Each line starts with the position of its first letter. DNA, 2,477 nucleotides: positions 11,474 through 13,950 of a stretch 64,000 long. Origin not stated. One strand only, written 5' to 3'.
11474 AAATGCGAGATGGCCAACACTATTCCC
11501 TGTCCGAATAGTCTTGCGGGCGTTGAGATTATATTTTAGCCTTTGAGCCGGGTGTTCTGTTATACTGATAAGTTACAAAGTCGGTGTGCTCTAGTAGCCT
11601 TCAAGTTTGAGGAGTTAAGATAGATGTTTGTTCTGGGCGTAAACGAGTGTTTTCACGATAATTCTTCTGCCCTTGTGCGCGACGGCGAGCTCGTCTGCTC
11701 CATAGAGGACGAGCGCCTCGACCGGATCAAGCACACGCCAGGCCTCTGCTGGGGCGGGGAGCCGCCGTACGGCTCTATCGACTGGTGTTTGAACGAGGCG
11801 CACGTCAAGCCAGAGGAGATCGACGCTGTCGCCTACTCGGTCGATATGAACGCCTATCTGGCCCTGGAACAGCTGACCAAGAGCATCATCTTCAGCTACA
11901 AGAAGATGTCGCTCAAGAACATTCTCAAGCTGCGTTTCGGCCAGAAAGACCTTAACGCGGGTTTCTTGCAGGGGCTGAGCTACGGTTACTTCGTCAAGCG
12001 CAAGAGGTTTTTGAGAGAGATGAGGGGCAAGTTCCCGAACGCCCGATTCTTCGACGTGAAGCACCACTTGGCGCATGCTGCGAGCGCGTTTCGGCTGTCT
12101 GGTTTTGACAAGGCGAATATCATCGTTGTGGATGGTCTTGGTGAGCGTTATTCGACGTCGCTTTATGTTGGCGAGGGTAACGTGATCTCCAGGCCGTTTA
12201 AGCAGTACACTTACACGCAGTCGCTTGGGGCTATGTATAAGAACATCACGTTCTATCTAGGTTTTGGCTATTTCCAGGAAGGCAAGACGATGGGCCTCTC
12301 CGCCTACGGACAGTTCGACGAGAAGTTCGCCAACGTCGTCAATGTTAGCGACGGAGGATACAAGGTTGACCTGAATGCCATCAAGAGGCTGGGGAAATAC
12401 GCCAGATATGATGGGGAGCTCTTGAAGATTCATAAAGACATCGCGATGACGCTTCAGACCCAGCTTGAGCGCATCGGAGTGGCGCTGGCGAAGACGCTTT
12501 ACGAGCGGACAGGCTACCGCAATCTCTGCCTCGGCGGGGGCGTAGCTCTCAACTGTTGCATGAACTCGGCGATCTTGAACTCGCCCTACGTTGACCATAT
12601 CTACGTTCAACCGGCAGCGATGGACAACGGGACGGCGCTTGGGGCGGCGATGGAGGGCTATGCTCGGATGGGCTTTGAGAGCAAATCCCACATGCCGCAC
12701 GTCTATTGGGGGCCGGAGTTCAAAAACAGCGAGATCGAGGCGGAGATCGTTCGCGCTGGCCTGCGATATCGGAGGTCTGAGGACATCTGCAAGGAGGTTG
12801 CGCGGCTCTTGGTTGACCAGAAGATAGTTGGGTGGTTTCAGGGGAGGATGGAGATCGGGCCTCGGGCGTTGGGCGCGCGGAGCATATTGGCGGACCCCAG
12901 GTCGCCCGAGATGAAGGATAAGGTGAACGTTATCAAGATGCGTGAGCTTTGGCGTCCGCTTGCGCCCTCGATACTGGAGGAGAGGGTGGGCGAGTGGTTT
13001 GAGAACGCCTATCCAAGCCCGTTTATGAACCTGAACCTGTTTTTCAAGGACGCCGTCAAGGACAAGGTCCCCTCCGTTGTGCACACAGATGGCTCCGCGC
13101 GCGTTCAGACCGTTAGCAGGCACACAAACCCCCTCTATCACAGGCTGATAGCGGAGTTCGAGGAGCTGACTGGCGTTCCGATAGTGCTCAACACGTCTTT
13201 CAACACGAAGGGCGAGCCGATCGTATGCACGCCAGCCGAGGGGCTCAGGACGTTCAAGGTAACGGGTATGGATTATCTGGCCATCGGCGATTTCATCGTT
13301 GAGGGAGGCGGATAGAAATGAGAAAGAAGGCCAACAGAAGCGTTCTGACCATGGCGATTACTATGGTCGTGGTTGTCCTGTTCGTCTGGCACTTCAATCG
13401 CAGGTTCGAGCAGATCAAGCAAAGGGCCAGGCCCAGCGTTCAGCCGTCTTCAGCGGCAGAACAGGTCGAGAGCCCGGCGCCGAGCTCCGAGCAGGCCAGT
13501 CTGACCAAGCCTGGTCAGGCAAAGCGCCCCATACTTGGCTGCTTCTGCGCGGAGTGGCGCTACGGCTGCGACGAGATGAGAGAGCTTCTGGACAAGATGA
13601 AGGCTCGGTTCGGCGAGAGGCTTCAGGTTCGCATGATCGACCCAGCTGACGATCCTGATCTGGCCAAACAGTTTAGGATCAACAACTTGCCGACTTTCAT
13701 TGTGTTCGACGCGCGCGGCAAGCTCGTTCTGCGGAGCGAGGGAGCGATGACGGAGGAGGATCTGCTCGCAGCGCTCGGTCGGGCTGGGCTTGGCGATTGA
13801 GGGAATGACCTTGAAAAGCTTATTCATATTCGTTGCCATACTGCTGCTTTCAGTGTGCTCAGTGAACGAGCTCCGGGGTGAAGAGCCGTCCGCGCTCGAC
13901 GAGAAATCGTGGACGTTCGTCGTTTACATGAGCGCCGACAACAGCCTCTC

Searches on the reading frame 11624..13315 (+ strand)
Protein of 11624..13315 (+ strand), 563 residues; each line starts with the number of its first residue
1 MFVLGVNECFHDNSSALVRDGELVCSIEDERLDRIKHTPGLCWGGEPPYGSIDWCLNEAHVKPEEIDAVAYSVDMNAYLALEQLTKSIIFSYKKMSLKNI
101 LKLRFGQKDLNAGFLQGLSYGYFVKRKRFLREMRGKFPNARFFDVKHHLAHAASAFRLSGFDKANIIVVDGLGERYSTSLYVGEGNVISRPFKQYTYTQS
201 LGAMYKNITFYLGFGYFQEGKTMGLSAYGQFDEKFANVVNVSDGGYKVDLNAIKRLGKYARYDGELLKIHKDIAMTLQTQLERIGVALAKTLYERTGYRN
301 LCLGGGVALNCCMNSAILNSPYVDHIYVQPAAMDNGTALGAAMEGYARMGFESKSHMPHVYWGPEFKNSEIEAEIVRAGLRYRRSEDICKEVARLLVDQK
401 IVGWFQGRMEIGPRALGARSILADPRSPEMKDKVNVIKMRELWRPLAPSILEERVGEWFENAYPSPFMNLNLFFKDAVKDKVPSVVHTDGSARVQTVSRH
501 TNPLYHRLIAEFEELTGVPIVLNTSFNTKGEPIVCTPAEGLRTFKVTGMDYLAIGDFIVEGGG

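Call 18: search_protein_families(library=pfam, proteins=[window:11624-13315:+])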
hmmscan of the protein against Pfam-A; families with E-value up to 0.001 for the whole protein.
window:11624-13315:+ (563 aa): 2 families
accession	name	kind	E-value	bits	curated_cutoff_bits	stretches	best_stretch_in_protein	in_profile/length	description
PF16861.10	Carbam_trans_C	-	2e-69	232.9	27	1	393-560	1-169/170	Carbamoyltransferase C-terminus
PF02543.21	Carbam_trans_N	-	1.4e-47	163.2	24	1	3-343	2-346/346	Carbamoyltransferase N-terminus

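Call 20: find_encoding_contigs(protein=window:11624-13315:+, flank=10000, max_places=10)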
Protein window:11624-13315:+ (563 aa): 8 contigs read that carry it; 4 places shown.
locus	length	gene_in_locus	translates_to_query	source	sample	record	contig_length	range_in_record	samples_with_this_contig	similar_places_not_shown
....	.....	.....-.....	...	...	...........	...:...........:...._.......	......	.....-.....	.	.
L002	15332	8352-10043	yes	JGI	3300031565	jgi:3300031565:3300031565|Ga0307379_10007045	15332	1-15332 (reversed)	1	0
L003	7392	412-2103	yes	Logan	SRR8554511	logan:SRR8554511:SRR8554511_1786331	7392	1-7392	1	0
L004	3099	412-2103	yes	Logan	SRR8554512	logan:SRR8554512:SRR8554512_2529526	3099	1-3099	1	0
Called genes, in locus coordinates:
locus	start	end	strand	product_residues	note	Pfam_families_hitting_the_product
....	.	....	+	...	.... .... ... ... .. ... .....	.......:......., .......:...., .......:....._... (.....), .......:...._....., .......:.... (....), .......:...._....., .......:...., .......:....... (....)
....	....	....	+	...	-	-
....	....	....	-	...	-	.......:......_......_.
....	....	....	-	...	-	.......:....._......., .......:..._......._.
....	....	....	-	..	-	-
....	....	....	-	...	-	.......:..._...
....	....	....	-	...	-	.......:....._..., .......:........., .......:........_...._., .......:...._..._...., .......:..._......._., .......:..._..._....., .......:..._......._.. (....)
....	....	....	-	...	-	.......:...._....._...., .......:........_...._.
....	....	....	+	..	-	-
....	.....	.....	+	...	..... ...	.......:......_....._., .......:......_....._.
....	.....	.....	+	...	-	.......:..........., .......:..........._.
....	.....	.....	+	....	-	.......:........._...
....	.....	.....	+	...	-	-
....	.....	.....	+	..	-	-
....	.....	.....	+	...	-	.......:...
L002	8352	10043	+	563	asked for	PF02543:Carbam_trans_N, PF16861:Carbam_trans_C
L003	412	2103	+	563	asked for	PF02543:Carbam_trans_N, PF16861:Carbam_trans_C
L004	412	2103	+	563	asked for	PF02543:Carbam_trans_N, PF16861:Carbam_trans_C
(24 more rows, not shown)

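Call 32: find_homologous_proteins(query=window:11624-13315:+, max_evalue=1e-50)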
Query window:11624-13315:+ (563 aa): 7995 proteins with E <= 1e-50 among 8000 candidates; the best 120 are listed.
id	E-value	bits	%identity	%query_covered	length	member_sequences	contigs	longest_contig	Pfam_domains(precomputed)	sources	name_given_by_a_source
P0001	0.0e+0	1212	92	100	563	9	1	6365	PF02543.22,PF16861.11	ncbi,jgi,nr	ncbi:MAG: carbamoyltransferase [Candidatus Coatesbacteria bacterium]|nr:MAG: carbamoyltransferase [C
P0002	0.0e+0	1119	84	99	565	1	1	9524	PF02543.22,PF16861.11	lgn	-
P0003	0.0e+0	1022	77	100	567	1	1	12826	PF02543.22,PF16861.11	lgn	-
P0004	6.4e-297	1004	75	100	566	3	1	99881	PF02543.22,PF16861.11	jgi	-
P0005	2.7e-207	708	56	99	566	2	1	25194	PF02543.22,PF16861.11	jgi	-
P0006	4.2e-202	691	54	100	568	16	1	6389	PF02543.22,PF16861.11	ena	-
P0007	1.2e-201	689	53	99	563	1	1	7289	PF02543.22,PF16861.11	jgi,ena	-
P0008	2.1e-197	675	53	99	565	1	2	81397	PF02543.22,PF16861.11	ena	-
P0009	1.7e-195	669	52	99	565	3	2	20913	PF02543.22,PF16861.11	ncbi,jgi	jgi:carbamoyltransferase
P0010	4.4e-194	664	52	99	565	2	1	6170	PF02543.22,PF16861.11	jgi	jgi:carbamoyltransferase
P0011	3.5e-191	655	52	99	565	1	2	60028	PF02543.22,PF16861.11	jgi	-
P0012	4.3e-191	654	52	100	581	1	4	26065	PF02543.22,PF16861.11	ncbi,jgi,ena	-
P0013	7.6e-191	654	52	99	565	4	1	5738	PF02543.22,PF16861.11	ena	-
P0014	2.3e-190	652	52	99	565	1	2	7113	PF02543.22,PF16861.11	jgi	-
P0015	4.0e-190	651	51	99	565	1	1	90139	PF02543.22,PF16861.11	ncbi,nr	ncbi:MAG: hypothetical protein JXB39_08610 [Deltaproteobacteria bacterium]|nr:hypothetical protein [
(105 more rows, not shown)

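Call 33: find_encoding_contigs(protein=P0001, flank=10000, max_places=4)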
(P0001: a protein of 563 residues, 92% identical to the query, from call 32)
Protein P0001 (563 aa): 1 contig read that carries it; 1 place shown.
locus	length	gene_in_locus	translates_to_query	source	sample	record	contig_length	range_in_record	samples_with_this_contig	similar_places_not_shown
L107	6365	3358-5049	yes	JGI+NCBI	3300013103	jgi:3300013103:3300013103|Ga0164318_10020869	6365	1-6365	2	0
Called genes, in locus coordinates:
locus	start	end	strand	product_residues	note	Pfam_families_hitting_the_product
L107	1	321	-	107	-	PF04367:DUF502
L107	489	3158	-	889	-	PF01624:MutS_I, PF05188:MutS_II, PF05192:MutS_III, PF05190:MutS_IV, PF00488:MutS_V, PF27441:MutS_C (weak)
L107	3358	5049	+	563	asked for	PF02543:Carbam_trans_N, PF16861:Carbam_trans_C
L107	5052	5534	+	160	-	PF00085:Thioredoxin, PF13098:Thioredoxin_2 (weak)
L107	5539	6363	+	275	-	PF03415:Peptidase_C11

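Call 34: find_encoding_contigs(protein=P0002, flank=10000, max_places=3)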
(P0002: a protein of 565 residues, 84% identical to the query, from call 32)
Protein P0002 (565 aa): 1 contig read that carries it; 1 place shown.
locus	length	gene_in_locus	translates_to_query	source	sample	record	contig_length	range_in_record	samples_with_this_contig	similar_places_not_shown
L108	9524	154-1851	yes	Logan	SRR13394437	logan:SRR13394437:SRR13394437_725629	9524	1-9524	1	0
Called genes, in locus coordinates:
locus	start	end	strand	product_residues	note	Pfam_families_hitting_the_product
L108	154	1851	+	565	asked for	PF02543:Carbam_trans_N, PF16861:Carbam_trans_C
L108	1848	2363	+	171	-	PF00085:Thioredoxin, PF13098:Thioredoxin_2, PF13905:Thioredoxin_8 (faint)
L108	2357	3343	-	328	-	PF01297:ZnuA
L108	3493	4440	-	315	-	PF00535:Glycos_transf_2, PF10111:Glyco_tranf_2_2 (weak), PF13641:Glyco_tranf_2_3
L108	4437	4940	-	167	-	PF01467:CTP_transf_like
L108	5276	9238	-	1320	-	PF08448:PAS_4, PF00989:PAS, PF08448:PAS_4, PF13188:PAS_8, PF08447:PAS_3, PF13426:PAS_9, PF13185:GAF_2, PF13426:PAS_9, +6 more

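Call 35: find_encoding_contigs(protein=P0003, flank=10000, max_places=3)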
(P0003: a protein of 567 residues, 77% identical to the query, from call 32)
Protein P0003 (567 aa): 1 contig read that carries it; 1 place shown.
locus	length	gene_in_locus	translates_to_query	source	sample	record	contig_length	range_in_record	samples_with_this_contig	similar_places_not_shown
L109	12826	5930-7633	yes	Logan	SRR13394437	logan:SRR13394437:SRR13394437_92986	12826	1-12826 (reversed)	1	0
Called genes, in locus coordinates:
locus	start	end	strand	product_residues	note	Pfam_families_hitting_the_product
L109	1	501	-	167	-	?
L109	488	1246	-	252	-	PF00994:MoCF_biosynth, PF24102:FLAD1_M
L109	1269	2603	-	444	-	PF00005:ABC_tran, PF14524:Wzt_C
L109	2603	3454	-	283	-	PF01061:ABC2_membrane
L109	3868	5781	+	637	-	PF04389:Peptidase_M28, PF03781:FGE-sulfatase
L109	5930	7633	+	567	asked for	PF02543:Carbam_trans_N, PF16861:Carbam_trans_C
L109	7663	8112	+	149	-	PF13098:Thioredoxin_2, PF00085:Thioredoxin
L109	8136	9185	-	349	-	PF01297:ZnuA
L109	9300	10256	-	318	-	PF00535:Glycos_transf_2, PF10111:Glyco_tranf_2_2 (weak), PF13641:Glyco_tranf_2_3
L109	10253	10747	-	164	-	PF01467:CTP_transf_like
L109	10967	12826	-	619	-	?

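Call 36: find_encoding_contigs(protein=P0004, flank=10000, max_places=3)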
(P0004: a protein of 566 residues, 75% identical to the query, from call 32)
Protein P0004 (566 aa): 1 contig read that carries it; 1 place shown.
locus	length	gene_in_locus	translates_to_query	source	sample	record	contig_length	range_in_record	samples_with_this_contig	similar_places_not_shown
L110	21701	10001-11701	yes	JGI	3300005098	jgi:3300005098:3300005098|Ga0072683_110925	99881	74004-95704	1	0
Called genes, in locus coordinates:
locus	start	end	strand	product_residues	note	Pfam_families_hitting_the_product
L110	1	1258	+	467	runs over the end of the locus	PF21799:MurD-like_N, PF08245:Mur_ligase_M, PF02875:Mur_ligase_C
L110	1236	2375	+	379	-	PF01098:FTSW_RODA_SPOVE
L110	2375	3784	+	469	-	PF01225:Mur_ligase, PF08245:Mur_ligase_M, PF02875:Mur_ligase_C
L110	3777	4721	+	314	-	PF01565:FAD_binding_4, PF02873:MurB_C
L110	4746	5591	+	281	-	PF08478:POTRA_1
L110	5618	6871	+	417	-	PF06723:MreB_Mbl (faint), PF02491:SHS2_FTSA, PF14450:FtsA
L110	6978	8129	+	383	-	PF00091:Tubulin, PF12327:FtsZ_C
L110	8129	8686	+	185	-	PF10050:DUF2284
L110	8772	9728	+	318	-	PF02016:Peptidase_S66, PF17676:Peptidase_S66C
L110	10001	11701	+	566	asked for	PF02543:Carbam_trans_N, PF16861:Carbam_trans_C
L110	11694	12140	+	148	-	PF00085:Thioredoxin (weak), PF13098:Thioredoxin_2 (weak)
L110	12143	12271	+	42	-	-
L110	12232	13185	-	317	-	PF01297:ZnuA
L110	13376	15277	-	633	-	PF00669:Flagellin_N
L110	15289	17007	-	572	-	PF00460:Flg_bb_rod (weak), PF22638:FlgK_D1, PF07196:Flagellin_IN (weak), PF06429:Flg_bbr_C (faint)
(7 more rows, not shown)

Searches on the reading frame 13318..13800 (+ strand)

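Call 18: search_protein_families(library=pfam, proteins=[window:13318-13800:+])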
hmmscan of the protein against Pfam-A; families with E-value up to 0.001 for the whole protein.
window:13318-13800:+ (160 aa): 3 families
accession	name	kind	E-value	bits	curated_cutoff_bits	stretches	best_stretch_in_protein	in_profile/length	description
PF13098.12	Thioredoxin_2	-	1.9e-08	35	27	1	67-153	3-104/104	Thioredoxin-like domain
PF00085.26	Thioredoxin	-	6.4e-08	33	23.5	1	68-153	17-101/103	Thioredoxin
PF23357.1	DUF7088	-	0.00095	19.8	27.8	0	86-124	42-83/105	Domain of unknown function (DUF7088)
